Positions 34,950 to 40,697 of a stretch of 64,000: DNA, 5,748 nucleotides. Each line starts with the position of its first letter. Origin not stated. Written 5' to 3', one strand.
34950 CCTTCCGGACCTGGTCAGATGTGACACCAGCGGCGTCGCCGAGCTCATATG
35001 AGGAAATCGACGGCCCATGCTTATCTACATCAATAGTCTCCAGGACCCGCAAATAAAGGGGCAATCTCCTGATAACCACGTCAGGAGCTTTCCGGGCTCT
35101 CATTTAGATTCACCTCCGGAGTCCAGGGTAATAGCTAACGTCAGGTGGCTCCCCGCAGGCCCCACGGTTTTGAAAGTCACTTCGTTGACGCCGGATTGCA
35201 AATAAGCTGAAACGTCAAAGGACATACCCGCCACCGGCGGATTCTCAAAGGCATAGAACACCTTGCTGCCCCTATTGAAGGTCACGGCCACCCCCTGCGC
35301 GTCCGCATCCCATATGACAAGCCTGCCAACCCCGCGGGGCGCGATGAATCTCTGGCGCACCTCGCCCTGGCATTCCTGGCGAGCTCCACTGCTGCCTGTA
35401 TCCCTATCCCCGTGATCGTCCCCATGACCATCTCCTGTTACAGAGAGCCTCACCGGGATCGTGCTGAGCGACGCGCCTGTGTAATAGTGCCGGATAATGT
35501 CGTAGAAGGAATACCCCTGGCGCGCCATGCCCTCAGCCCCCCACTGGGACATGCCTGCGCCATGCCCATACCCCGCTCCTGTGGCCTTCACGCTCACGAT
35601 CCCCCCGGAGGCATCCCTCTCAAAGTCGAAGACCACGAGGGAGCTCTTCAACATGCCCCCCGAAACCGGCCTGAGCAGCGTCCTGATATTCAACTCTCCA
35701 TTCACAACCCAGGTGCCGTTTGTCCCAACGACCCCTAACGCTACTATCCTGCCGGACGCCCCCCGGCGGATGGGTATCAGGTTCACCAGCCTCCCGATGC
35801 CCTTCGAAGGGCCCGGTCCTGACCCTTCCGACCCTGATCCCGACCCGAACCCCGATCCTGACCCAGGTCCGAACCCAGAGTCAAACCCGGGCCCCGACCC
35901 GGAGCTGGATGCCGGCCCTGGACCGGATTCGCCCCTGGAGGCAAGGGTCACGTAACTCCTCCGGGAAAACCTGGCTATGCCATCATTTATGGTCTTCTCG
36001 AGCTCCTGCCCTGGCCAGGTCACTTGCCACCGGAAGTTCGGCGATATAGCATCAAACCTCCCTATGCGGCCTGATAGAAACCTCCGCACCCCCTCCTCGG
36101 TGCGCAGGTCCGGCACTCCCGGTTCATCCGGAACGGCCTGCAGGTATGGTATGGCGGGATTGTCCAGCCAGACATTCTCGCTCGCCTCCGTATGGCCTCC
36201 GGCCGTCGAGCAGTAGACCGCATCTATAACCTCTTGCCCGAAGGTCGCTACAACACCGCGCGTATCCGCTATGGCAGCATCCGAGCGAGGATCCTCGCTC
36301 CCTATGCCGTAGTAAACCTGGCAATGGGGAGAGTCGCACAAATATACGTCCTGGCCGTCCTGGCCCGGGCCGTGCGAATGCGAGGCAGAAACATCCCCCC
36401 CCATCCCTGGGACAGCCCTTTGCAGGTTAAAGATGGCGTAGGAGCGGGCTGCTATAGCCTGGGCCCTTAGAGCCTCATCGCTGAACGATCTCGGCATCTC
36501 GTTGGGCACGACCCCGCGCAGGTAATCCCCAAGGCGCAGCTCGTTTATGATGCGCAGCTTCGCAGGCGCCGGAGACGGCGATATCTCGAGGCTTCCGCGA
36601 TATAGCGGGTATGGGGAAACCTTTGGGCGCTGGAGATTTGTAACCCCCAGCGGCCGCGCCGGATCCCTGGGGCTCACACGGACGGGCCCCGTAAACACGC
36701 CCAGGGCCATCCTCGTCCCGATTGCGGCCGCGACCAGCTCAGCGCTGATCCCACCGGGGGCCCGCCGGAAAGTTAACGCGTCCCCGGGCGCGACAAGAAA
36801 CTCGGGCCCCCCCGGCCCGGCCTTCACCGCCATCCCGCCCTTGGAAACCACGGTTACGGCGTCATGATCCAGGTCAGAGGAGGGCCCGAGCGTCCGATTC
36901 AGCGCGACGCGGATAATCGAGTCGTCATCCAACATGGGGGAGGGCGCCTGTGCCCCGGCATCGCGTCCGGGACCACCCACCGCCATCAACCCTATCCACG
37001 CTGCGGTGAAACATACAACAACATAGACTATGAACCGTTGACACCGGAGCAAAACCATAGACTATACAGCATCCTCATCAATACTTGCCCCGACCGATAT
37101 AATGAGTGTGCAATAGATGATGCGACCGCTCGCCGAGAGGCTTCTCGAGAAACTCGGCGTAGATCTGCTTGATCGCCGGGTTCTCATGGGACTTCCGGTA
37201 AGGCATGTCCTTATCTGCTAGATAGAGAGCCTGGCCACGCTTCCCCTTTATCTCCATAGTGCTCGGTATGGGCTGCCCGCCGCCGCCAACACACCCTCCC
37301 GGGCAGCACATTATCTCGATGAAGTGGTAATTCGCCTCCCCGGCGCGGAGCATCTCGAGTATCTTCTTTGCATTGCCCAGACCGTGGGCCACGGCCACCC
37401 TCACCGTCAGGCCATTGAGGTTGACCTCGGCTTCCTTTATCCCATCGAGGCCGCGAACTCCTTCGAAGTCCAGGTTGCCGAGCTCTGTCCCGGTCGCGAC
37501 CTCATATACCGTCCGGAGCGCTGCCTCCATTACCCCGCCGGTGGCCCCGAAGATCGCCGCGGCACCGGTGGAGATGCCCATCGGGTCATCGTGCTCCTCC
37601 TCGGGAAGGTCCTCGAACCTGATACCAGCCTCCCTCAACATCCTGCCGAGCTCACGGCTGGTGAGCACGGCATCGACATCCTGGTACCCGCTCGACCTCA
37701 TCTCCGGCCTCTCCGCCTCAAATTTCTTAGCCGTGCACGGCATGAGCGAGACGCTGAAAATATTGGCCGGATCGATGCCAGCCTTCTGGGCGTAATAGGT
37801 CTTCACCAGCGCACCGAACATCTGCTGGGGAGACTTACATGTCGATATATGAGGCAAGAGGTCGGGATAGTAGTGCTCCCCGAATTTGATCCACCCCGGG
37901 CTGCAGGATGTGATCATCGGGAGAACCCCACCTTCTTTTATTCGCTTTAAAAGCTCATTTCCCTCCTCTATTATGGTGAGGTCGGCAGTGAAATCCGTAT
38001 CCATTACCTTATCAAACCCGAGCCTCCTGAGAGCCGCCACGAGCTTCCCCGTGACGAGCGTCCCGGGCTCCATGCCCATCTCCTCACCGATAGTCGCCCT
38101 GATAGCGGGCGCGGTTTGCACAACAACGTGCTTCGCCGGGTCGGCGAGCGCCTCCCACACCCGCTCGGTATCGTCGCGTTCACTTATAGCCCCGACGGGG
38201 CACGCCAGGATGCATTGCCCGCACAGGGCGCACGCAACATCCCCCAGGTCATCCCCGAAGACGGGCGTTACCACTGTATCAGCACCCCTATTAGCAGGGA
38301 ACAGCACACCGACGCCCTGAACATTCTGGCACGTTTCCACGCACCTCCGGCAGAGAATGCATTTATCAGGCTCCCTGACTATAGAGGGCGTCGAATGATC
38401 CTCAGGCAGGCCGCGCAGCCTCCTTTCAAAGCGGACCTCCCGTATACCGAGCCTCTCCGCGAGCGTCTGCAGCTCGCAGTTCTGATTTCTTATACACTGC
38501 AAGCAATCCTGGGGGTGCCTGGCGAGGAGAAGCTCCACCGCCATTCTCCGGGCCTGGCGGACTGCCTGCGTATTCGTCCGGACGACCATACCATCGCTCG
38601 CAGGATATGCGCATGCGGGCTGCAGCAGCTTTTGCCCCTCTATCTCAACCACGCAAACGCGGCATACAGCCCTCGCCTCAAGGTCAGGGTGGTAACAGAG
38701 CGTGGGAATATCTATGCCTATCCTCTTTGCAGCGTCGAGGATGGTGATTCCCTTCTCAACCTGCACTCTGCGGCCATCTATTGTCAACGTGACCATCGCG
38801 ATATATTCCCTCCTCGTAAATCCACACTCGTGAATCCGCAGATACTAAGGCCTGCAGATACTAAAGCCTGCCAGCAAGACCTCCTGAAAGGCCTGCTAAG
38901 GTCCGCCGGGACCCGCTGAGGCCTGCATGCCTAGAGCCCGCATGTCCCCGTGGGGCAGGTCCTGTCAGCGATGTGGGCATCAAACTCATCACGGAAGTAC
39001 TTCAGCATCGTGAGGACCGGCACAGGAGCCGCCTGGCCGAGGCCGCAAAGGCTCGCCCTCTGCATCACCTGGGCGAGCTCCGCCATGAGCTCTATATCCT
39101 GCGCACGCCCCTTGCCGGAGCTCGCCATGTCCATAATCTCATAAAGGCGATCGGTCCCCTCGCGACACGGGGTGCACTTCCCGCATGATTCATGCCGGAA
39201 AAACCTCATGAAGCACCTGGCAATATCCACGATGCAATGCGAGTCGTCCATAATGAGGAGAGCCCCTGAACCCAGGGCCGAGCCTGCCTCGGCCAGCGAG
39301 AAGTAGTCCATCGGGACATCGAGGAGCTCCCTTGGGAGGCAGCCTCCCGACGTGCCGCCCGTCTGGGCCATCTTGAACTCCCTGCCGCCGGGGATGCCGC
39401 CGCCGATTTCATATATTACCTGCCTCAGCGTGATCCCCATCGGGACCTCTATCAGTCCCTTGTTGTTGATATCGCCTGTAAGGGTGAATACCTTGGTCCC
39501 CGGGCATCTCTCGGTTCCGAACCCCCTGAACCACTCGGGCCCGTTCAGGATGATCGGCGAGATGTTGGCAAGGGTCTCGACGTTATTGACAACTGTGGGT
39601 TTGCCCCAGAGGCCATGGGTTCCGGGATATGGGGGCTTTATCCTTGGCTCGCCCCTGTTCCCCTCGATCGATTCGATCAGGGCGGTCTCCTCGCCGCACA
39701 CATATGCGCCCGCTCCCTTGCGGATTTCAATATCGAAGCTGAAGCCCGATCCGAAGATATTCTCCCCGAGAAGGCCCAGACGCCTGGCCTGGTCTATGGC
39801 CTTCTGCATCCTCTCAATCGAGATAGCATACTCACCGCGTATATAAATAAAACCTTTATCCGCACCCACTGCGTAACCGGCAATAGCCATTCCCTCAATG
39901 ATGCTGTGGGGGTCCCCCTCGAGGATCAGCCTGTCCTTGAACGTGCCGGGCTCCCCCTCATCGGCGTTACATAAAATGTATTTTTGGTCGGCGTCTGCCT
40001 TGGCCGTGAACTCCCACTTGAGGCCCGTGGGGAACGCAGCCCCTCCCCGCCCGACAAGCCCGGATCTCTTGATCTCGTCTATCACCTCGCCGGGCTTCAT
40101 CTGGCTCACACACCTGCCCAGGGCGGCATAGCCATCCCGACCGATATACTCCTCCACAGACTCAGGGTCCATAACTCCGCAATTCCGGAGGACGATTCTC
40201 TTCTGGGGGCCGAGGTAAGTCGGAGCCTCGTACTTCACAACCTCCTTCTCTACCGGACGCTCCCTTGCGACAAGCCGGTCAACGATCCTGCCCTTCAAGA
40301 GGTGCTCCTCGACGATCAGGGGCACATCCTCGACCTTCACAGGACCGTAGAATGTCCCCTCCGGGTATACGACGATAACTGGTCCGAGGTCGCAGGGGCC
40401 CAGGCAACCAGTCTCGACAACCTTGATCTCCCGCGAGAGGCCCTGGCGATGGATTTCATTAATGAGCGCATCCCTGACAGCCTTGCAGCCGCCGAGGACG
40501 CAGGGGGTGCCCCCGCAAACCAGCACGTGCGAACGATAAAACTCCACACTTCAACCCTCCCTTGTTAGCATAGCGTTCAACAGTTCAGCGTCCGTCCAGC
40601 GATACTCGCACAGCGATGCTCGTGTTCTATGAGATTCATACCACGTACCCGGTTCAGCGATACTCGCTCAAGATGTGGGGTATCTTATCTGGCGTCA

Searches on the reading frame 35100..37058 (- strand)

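Call 42: search_protein_families(library=pfam, proteins=[window:35100-37058:-], max_evalue=0.00001)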
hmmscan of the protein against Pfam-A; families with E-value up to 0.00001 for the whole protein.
window:35100-37058:- (652 aa): 1 family
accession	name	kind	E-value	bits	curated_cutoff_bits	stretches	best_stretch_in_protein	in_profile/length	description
PF08486.15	SpoIID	-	1.8e-23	83.4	23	1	167-273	4-97/97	Stage II sporulation protein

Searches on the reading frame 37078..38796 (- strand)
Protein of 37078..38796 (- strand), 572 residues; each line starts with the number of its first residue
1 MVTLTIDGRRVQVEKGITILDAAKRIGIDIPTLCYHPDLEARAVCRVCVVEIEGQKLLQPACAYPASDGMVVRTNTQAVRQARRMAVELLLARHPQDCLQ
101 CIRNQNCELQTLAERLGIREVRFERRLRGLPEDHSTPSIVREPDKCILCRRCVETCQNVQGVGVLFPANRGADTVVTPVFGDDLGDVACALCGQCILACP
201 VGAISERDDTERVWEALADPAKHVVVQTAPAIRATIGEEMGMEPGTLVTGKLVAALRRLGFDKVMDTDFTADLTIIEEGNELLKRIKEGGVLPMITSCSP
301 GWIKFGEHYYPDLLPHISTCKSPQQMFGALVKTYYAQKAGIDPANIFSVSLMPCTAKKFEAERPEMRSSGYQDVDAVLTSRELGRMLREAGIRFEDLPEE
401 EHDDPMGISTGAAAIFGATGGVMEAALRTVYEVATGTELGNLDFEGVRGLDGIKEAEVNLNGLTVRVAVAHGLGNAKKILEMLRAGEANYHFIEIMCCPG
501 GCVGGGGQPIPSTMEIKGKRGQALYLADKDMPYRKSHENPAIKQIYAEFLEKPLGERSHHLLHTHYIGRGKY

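Call 42: search_protein_families(library=pfam, proteins=[window:37078-38796:-], max_evalue=0.00001)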
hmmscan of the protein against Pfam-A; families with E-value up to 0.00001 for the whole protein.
window:37078-38796:- (572 aa): 7 families
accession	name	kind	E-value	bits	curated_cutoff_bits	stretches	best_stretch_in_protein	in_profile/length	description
PF02906.19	Fe_hyd_lg_C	-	6.2e-103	344.1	22.1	1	222-506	1-245/245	Iron only hydrogenase large subunit, C-terminal domain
PF02256.22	Fe_hyd_SSU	-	8.3e-24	83.8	24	1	515-567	2-54/56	Iron hydrogenase small subunit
PF13510.11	Fer2_4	-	1e-21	77.2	22.8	1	1-76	3-81/82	2Fe-2S iron-sulfur cluster binding domain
PF10588.14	NADH-G_4Fe-4S_3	-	1.8e-16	59.8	27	1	83-122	1-40/40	NADH-ubiquinone oxidoreductase-G iron-sulfur binding region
PF12838.12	Fer4_7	-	1.7e-06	28.9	27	1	145-203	1-52/52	4Fe-4S dicluster domain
PF13237.11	Fer4_10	-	2.2e-06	27.9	25.5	0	139-157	2-21/53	4Fe-4S dicluster domain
PF22117.2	Fer4_Nqo3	-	3.9e-06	27.4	27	1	137-204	2-66/67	NADH-quinone oxidoreductase subunit 3, ferredoxin-like domain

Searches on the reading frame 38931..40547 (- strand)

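Call 42: search_protein_families(library=pfam, proteins=[window:38931-40547:-], max_evalue=0.00001)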
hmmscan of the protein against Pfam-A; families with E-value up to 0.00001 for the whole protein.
window:38931-40547:- (538 aa): 4 families
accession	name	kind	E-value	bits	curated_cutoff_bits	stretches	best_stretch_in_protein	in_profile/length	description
PF01512.22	Complex1_51K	-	1.2e-51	175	31.2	1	159-330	1-149/150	Nuo51 FMN-binding domain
PF10589.14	NADH_4Fe-4S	-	4.7e-34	116.6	23.5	1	441-525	1-85/85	NADH-ubiquinone oxidoreductase-F iron-sulfur binding region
PF01257.25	2Fe-2S_thioredx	-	3.8e-08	33.8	24.8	1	6-81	66-143/145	Thioredoxin-like [2Fe-2S] ferredoxin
PF10531.15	SLBB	-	2.7e-07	30.7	27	1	353-402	1-53/55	SLBB domain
